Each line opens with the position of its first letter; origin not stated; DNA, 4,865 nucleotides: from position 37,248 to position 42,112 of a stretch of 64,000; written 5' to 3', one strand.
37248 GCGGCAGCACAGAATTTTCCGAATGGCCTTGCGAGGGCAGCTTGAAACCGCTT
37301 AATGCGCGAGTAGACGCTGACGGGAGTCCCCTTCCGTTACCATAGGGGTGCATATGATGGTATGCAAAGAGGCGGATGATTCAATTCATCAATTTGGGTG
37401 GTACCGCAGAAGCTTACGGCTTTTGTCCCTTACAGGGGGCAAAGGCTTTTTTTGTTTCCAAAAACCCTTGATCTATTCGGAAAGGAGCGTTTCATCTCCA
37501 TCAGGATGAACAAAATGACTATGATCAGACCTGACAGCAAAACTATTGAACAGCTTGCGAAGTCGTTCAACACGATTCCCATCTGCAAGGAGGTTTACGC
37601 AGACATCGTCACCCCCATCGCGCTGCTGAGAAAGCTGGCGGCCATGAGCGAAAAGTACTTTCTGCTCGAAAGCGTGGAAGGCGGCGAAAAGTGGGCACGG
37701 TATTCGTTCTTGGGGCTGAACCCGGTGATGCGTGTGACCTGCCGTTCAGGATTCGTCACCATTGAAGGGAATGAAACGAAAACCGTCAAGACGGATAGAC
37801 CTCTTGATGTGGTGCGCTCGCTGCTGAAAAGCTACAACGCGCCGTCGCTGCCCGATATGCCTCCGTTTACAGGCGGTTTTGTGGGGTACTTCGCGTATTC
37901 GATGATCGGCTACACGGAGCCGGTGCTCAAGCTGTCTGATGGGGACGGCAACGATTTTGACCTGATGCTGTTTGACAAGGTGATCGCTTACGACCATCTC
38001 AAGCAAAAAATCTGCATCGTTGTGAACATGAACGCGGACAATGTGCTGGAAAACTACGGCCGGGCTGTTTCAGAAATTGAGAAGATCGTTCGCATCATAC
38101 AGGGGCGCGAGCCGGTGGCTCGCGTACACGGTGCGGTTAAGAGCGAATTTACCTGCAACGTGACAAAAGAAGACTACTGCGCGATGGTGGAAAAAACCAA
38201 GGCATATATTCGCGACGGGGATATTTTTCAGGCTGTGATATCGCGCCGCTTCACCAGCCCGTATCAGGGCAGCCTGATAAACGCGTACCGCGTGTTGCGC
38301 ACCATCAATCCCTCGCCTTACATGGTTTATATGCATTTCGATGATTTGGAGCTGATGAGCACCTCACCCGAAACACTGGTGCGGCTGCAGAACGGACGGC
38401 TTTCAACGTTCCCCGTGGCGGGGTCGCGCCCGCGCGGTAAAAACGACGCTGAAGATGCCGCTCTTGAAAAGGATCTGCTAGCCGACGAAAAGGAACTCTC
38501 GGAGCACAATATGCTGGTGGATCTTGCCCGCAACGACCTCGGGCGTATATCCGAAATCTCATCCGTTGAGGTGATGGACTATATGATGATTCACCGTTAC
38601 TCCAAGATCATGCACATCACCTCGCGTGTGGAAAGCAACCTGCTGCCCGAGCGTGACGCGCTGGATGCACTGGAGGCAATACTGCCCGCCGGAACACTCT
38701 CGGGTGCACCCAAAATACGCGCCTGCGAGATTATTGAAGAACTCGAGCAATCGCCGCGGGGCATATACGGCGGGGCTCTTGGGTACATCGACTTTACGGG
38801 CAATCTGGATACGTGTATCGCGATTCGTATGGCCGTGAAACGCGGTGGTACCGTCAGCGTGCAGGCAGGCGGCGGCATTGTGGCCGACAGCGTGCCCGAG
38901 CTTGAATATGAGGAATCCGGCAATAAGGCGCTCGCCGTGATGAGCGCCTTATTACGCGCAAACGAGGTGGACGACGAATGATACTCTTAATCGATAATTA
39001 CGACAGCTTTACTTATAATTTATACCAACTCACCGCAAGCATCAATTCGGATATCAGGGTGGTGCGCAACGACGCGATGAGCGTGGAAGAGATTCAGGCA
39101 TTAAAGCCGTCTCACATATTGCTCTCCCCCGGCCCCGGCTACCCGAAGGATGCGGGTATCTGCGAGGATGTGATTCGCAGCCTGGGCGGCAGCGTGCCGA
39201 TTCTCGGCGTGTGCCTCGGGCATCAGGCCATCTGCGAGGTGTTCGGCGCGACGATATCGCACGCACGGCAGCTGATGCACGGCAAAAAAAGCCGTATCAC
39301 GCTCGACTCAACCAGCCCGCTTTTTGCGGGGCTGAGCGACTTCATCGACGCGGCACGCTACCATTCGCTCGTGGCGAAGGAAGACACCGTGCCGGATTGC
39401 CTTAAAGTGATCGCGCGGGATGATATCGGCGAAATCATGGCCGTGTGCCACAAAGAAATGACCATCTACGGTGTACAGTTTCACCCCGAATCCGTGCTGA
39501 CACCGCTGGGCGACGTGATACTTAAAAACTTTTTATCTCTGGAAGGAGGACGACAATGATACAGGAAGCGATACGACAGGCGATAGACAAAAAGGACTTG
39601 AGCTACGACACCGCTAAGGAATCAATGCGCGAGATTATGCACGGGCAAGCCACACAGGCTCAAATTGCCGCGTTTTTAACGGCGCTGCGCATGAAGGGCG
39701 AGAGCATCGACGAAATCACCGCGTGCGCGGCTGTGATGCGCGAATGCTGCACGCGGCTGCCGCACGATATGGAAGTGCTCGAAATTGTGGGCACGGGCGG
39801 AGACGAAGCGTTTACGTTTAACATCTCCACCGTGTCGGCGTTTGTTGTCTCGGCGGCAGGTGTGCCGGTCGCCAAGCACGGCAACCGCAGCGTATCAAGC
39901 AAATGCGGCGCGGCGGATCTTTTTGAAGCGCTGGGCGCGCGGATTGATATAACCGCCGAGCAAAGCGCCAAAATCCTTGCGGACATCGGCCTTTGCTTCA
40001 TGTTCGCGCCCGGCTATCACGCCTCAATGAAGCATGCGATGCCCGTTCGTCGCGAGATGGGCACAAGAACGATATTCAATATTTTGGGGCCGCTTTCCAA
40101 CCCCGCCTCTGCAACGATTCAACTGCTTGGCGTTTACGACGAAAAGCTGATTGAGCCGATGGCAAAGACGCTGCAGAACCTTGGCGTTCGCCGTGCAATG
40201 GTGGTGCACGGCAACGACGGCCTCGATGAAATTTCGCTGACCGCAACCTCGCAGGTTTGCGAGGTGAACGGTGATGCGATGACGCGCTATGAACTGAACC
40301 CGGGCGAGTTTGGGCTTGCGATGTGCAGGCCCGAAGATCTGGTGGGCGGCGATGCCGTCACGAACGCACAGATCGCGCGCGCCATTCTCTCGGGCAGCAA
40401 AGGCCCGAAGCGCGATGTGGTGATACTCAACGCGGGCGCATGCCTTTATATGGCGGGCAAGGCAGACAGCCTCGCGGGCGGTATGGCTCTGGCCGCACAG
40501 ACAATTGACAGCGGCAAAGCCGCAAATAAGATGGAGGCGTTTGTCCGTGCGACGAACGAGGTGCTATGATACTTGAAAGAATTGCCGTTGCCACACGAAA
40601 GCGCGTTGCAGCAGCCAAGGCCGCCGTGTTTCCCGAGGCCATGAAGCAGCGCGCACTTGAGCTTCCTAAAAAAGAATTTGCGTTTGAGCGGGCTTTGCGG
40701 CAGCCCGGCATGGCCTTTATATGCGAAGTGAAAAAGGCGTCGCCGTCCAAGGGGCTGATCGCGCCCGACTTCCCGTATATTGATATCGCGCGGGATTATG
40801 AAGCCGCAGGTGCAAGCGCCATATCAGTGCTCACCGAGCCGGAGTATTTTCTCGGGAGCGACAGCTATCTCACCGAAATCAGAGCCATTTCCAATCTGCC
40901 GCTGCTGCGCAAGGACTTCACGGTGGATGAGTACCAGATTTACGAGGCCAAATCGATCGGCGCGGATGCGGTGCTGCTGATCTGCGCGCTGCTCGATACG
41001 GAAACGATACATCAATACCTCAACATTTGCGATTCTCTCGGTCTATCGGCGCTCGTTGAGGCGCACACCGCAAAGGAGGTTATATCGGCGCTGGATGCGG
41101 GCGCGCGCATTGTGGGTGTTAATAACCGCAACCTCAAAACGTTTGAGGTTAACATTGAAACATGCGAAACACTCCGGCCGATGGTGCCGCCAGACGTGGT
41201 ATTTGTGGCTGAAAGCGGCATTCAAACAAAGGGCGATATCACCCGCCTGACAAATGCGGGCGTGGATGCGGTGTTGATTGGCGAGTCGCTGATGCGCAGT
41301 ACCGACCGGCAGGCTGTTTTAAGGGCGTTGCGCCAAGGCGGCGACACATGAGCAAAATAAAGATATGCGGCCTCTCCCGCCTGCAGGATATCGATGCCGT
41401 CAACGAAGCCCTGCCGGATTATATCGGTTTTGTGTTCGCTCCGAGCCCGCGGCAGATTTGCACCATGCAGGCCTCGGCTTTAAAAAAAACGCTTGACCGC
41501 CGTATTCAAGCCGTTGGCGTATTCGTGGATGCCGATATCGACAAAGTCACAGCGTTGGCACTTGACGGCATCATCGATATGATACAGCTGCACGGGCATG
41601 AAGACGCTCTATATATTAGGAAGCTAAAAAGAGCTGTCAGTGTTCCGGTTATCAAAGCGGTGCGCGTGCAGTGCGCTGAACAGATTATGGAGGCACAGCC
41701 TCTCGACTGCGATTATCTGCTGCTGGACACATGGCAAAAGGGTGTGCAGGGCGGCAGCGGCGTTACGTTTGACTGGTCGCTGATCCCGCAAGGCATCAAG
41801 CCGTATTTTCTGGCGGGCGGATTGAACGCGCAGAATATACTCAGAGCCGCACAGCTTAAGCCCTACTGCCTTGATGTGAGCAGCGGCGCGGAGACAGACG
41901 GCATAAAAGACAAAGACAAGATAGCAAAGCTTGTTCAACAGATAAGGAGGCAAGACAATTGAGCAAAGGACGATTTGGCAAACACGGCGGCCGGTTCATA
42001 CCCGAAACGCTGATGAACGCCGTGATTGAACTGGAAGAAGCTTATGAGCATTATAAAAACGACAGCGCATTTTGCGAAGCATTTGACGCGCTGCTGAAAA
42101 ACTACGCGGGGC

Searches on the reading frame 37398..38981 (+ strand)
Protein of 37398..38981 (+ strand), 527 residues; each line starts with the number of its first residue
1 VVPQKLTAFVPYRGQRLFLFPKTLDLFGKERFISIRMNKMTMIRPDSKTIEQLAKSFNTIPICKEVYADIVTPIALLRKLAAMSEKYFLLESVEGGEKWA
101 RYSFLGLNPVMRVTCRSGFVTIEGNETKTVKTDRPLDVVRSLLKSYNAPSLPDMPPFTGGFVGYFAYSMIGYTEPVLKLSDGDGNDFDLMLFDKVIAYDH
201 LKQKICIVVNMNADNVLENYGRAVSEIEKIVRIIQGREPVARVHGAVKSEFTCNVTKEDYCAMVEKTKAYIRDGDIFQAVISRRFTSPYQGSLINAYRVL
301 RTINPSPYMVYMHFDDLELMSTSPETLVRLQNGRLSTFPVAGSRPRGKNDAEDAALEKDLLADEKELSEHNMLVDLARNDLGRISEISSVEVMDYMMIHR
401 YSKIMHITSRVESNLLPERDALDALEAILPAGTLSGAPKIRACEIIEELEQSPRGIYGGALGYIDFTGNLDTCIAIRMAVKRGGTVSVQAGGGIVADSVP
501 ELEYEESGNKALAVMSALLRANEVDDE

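Call 26: search_protein_families(library=pfam, proteins=[window:37398-38981:+], max_evalue=0.001)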
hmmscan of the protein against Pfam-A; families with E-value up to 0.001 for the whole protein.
window:37398-38981:+ (527 aa): 2 families
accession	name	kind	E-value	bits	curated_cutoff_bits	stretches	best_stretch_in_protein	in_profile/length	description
PF00425.24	Chorismate_bind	-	5.7e-89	298.5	27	1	257-510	2-257/257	chorismate binding enzyme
PF04715.19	Anth_synt_I_N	-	3.7e-32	111.9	23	1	69-206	1-139/140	Anthranilate synthase component I, N terminal region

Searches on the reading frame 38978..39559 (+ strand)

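Call 26: search_protein_families(library=pfam, proteins=[window:38978-39559:+], max_evalue=0.001)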
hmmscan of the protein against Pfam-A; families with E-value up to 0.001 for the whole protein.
window:38978-39559:+ (193 aa): 2 families
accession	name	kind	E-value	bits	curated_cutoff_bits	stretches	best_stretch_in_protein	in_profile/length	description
PF00117.34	GATase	-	1.3e-54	185.2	22.8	1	3-186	1-187/190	Glutamine amidotransferase class-I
PF07722.19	Peptidase_C26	-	1.2e-08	35.4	20.5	1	71-171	104-219/219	Peptidase C26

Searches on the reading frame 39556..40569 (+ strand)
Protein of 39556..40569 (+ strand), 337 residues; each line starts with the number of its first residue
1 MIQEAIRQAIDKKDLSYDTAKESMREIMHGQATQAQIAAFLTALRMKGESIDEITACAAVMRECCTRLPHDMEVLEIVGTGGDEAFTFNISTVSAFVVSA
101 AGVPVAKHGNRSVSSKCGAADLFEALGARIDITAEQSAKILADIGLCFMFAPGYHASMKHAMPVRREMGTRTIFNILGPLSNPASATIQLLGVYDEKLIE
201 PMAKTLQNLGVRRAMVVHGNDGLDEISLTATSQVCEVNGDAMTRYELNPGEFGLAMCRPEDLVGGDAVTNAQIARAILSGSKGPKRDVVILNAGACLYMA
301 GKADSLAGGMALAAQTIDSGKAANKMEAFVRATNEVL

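Call 26: search_protein_families(library=pfam, proteins=[window:39556-40569:+], max_evalue=0.001)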
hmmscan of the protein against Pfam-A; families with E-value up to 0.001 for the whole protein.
window:39556-40569:+ (337 aa): 2 families
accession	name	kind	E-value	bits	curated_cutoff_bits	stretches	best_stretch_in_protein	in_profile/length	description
PF00591.27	Glycos_transf_3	-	3e-94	315.8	27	1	73-323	3-253/253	Glycosyl transferase family, a/b domain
PF02885.22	Glycos_trans_3N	-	1e-23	83.3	26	1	3-64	1-62/63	Glycosyl transferase family, helical bundle domain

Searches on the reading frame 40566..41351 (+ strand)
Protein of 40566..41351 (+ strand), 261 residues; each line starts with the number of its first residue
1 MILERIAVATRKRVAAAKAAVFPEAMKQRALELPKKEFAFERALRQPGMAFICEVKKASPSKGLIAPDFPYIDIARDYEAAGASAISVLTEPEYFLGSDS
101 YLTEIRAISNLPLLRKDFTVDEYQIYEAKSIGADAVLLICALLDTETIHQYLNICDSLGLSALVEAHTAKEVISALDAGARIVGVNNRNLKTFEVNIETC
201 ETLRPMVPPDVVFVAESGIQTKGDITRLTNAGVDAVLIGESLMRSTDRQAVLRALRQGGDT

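Call 26: search_protein_families(library=pfam, proteins=[window:40566-41351:+], max_evalue=0.001)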
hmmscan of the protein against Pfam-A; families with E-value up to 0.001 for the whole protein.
window:40566-41351:+ (261 aa): 1 family
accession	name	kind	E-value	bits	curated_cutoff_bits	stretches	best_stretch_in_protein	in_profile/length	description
PF00218.27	IGPS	-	2.7e-83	279.5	27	1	3-255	1-254/254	Indole-3-glycerol phosphate synthase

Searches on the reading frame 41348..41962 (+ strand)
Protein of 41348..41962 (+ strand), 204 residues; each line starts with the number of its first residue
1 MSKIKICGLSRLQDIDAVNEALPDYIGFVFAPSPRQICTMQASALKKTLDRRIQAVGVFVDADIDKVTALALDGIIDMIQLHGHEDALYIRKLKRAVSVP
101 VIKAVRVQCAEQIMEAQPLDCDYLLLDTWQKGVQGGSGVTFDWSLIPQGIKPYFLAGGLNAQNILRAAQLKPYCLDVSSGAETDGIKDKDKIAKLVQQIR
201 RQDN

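Call 26: search_protein_families(library=pfam, proteins=[window:41348-41962:+], max_evalue=0.001)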
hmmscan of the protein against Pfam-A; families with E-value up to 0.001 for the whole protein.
window:41348-41962:+ (204 aa): 1 family
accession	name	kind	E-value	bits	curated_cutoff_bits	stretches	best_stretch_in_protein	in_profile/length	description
PF00697.28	PRAI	-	2.3e-45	155.1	22.7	1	4-198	1-193/193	N-(5'phosphoribosyl)anthranilate (PRA) isomerase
